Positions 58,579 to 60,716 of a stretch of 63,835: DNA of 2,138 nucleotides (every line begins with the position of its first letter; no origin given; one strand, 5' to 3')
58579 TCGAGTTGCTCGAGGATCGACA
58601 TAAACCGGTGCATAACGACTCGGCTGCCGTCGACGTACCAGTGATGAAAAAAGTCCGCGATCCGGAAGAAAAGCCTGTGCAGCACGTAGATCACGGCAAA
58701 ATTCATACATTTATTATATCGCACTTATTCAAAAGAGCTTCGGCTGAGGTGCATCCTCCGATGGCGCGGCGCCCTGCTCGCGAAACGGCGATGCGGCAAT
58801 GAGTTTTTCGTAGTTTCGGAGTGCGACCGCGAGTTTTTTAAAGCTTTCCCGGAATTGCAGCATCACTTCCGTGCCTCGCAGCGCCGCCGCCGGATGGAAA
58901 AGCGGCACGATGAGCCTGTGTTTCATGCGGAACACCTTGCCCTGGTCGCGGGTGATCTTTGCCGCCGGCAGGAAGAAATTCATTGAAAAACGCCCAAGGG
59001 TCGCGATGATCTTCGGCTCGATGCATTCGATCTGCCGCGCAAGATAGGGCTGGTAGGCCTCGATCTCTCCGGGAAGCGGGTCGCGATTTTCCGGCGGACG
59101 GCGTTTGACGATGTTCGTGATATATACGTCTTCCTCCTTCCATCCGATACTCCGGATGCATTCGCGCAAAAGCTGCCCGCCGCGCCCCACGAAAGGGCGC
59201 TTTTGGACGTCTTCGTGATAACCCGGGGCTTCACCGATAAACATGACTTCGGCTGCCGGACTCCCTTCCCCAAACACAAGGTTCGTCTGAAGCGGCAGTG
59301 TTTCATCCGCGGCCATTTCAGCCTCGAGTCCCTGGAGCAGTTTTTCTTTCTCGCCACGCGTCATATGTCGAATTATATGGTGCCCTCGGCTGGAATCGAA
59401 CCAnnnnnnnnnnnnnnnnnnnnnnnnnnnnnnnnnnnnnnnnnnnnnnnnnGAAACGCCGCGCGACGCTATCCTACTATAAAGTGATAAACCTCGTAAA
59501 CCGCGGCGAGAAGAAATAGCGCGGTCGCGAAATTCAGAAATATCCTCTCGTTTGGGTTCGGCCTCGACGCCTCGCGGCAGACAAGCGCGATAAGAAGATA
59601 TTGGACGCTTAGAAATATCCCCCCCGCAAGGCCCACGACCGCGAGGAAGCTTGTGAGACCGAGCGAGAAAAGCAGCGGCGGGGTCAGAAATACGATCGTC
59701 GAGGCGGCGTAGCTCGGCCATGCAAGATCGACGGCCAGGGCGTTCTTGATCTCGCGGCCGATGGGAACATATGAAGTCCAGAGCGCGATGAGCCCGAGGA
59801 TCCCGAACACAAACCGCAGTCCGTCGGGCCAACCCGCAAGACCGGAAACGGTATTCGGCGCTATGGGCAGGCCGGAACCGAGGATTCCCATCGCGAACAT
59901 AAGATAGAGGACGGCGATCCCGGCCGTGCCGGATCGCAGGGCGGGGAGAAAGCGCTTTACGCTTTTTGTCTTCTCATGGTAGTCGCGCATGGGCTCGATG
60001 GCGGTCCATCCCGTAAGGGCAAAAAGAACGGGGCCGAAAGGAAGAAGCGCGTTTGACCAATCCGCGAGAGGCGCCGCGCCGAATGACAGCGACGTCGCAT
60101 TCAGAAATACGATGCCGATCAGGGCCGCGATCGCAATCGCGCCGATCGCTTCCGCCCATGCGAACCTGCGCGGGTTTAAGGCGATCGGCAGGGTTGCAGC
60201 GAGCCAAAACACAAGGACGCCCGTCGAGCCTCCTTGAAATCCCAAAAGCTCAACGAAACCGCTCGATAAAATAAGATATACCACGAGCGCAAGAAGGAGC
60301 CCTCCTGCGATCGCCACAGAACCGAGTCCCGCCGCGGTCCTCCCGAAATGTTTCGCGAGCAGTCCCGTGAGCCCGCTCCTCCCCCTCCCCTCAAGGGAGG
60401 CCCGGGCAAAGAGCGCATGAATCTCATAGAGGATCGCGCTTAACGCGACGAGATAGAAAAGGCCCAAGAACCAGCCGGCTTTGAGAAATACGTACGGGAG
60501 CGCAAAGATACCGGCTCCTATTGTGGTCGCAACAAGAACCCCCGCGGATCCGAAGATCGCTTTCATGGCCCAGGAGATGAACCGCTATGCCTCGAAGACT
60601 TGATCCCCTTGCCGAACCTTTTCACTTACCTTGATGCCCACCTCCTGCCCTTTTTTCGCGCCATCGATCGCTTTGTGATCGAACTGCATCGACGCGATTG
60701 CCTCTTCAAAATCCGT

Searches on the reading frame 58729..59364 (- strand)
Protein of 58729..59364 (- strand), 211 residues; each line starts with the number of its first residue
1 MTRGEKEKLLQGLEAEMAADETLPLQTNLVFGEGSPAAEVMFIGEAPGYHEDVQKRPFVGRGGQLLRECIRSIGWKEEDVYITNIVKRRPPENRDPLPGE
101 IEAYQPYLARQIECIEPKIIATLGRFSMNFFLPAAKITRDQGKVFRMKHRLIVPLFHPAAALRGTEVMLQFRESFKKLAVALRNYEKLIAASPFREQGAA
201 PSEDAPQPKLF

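Call 80: search_protein_families(library=pfam, proteins=[window:58729-59364:-], max_evalue=0.001)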
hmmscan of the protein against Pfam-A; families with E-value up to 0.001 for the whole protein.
window:58729-59364:- (211 aa): 1 family
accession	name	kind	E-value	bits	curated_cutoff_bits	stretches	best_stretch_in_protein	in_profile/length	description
PF03167.25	UDG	-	6.4e-34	117.5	24.3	1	31-170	1-128/141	Uracil DNA glycosylase superfamily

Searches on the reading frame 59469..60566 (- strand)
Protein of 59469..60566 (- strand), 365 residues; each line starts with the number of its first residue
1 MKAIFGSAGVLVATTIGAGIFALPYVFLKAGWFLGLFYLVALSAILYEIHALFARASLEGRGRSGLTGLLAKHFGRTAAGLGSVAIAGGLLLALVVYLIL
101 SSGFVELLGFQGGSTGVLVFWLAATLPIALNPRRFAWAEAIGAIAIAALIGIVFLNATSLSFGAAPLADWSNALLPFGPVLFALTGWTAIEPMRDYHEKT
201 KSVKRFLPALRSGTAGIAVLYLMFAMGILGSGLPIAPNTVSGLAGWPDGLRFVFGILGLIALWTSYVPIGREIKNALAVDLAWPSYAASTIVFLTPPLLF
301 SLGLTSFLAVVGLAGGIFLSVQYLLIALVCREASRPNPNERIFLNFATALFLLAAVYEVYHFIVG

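Call 80: search_protein_families(library=pfam, proteins=[window:59469-60566:-], max_evalue=0.001)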
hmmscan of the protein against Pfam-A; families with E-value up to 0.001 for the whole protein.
window:59469-60566:- (365 aa): 2 families
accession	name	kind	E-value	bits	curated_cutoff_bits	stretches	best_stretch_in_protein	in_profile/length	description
PF01490.24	Aa_trans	-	3.3e-06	26.5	25.6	1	8-226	9-248/410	Transmembrane amino acid transporter protein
PF03222.19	Trp_Tyr_perm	-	0.00064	19.4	22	1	3-230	4-240/393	Tryptophan/tyrosine permease family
